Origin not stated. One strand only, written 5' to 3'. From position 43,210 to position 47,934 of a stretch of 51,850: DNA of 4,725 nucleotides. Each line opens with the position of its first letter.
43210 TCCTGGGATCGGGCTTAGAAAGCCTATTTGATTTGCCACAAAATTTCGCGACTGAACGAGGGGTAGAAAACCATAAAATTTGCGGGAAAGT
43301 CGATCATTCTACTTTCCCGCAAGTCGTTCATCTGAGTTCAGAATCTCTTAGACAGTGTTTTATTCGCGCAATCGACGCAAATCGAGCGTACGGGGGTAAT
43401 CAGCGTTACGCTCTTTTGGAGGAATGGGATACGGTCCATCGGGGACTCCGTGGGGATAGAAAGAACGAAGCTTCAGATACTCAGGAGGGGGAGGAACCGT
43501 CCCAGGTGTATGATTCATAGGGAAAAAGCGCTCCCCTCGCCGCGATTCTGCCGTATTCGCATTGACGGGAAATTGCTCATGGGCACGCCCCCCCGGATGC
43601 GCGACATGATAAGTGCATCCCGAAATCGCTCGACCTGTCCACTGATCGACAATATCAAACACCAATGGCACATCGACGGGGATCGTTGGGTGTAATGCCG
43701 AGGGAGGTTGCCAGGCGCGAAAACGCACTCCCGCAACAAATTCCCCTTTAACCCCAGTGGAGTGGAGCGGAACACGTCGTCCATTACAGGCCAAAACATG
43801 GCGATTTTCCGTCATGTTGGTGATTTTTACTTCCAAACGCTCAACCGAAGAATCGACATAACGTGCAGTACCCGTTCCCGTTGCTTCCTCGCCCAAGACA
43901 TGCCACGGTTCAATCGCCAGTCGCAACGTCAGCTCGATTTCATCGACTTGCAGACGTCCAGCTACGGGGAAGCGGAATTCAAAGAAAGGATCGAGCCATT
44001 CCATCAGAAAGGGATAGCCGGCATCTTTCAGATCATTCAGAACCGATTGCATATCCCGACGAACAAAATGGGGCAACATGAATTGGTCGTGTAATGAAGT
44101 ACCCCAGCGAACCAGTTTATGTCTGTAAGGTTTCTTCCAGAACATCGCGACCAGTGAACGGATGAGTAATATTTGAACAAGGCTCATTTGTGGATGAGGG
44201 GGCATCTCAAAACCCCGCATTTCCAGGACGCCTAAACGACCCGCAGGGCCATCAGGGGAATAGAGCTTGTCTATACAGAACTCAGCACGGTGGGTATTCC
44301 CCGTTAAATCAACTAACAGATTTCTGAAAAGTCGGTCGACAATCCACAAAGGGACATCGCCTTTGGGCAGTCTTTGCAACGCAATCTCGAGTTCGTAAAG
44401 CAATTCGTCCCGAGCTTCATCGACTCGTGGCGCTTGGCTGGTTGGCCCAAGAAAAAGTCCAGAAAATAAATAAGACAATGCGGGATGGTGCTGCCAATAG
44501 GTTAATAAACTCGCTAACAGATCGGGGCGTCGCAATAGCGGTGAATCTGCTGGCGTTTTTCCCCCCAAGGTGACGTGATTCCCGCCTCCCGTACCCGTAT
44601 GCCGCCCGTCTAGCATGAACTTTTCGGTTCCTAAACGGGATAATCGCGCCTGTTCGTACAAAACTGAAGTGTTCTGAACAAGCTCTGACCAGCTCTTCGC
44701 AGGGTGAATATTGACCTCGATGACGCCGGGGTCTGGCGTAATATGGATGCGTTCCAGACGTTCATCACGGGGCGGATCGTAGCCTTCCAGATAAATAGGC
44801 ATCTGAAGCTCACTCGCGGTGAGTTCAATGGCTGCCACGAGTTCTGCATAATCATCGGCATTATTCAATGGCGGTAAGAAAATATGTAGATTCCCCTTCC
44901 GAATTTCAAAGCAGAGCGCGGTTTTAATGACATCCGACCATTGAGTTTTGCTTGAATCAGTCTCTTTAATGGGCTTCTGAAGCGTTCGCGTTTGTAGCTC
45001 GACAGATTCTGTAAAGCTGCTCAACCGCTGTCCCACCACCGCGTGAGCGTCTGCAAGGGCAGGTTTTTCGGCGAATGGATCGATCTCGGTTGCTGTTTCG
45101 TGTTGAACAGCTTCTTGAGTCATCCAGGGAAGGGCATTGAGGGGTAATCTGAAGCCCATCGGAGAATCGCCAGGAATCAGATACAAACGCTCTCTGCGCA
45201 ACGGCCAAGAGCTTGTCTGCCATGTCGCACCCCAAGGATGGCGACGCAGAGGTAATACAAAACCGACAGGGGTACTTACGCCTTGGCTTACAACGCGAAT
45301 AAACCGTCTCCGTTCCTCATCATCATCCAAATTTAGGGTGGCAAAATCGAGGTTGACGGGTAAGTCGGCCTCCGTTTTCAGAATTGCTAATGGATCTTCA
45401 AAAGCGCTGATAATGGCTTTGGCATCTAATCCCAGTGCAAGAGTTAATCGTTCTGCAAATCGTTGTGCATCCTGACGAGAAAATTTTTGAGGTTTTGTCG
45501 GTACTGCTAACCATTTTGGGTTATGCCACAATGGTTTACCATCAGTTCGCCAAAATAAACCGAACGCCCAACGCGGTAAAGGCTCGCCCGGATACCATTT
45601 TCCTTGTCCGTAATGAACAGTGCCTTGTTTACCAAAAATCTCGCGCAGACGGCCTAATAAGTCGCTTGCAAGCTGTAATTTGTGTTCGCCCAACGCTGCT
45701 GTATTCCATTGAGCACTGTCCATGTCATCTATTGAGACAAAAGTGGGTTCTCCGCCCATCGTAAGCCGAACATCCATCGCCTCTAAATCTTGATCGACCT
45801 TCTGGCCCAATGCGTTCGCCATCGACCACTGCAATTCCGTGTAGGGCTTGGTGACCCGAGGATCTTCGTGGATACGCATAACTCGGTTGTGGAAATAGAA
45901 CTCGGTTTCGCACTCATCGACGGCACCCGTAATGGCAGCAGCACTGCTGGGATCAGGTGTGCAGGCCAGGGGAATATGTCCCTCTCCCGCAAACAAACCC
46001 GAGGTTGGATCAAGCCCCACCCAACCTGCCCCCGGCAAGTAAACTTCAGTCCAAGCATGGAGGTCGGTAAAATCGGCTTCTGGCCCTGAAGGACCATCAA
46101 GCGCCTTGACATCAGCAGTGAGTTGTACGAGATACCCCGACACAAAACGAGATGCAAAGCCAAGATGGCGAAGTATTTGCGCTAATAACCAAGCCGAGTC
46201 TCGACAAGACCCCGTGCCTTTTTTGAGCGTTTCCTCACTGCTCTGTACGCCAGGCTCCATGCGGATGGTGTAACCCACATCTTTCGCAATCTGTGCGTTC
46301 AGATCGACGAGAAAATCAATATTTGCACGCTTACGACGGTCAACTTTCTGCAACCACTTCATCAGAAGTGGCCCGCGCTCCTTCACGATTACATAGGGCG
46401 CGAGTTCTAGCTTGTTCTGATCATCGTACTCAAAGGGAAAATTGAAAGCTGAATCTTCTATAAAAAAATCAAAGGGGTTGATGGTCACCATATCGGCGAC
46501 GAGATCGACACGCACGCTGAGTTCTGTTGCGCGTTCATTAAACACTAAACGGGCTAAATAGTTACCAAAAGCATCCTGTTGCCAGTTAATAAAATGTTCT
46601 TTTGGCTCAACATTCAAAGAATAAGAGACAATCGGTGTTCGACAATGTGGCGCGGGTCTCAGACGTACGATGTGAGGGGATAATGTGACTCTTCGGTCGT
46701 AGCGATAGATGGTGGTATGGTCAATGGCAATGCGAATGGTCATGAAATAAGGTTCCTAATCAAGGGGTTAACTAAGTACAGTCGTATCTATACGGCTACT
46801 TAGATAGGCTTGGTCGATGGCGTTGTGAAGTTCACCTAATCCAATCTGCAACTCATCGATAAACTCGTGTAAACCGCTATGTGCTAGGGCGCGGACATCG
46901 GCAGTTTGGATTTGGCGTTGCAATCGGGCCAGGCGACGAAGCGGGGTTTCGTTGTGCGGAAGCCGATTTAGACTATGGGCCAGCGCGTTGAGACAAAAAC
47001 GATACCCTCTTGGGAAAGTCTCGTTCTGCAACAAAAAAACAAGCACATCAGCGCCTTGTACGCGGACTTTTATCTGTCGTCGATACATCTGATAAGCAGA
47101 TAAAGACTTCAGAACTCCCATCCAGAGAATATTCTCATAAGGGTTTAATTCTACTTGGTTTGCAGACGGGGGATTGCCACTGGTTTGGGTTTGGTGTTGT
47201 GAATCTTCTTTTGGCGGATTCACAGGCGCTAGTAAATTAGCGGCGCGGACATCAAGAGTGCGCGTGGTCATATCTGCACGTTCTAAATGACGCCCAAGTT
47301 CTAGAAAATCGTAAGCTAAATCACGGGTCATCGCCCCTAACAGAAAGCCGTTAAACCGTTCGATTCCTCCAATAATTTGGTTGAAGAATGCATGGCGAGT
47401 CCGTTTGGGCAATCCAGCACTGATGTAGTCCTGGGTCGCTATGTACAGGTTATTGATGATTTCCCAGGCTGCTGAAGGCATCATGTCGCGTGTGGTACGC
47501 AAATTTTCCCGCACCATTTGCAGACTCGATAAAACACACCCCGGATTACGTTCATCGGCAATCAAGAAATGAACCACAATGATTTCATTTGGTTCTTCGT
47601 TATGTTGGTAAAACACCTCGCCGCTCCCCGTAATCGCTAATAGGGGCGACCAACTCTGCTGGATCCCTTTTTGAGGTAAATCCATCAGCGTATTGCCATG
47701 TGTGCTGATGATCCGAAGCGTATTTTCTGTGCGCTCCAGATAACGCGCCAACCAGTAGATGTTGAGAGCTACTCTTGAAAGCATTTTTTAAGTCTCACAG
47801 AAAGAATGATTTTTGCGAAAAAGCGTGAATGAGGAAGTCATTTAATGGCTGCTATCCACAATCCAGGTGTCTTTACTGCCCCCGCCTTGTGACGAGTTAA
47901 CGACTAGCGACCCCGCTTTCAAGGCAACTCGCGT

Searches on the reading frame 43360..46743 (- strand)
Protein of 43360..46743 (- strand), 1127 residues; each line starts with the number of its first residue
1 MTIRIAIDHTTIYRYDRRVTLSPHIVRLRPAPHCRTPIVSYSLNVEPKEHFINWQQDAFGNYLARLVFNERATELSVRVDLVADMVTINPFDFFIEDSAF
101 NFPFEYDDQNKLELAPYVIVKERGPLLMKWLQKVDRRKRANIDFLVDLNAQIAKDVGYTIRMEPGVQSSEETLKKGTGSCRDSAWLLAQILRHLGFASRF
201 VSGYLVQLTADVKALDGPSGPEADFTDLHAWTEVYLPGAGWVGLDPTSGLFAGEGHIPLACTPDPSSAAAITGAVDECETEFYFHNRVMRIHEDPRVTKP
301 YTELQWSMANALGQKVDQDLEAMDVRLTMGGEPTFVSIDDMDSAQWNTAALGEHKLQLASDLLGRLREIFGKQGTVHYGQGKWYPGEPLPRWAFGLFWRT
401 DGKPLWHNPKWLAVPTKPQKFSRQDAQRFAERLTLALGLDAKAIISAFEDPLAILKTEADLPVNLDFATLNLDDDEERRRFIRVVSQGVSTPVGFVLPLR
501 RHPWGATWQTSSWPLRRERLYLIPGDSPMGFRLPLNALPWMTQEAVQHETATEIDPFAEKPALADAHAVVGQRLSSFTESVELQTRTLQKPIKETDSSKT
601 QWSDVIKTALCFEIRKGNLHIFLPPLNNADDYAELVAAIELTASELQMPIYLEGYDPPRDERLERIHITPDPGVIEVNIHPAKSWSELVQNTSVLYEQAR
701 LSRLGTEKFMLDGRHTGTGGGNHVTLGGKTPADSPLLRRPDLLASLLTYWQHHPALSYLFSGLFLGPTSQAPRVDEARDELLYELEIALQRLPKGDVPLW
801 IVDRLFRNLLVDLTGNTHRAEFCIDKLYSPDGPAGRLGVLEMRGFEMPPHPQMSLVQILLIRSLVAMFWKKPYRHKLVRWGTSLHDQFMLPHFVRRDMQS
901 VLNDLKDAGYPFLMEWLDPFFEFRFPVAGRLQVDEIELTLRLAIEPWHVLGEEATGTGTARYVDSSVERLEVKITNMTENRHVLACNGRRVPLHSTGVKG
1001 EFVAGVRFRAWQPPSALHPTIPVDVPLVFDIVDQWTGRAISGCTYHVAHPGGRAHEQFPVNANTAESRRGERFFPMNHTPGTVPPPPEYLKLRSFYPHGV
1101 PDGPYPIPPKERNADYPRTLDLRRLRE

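Call 97: search_protein_families(library=pfam, proteins=[window:43360-46743:-], max_evalue=0.001)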
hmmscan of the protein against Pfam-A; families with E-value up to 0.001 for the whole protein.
window:43360-46743:- (1127 aa): 3 families
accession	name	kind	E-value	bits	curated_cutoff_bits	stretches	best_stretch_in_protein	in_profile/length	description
PF09899.14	DUF2126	-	0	1317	27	1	276-1123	1-826/826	Putative amidoligase enzyme (DUF2126)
PF08379.15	Bact_transglu_N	-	2.4e-27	95.9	27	1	6-83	2-79/80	Bacterial transglutaminase-like N-terminal region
PF01841.26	Transglut_core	-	1.1e-17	64.7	23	1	131-246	4-108/108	Transglutaminase-like superfamily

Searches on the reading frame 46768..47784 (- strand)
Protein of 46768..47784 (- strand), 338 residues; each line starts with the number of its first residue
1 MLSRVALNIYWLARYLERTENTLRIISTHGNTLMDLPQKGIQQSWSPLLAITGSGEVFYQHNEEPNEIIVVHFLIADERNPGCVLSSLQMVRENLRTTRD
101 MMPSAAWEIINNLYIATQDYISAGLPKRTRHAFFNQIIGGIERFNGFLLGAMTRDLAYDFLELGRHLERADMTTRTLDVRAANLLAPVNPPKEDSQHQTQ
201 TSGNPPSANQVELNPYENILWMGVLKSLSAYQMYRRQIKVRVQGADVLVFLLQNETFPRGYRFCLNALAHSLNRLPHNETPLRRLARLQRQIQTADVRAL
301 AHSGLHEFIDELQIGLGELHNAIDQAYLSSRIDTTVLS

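Call 97: search_protein_families(library=pfam, proteins=[window:46768-47784:-], max_evalue=0.001)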
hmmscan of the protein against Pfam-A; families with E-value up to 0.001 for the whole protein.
window:46768-47784:- (338 aa): 1 family
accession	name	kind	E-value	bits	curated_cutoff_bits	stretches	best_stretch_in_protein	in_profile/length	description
PF04168.17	Alpha-E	-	6.6e-84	282.5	20.8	1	1-328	1-294/294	A predicted alpha-helical domain with a conserved ER motif.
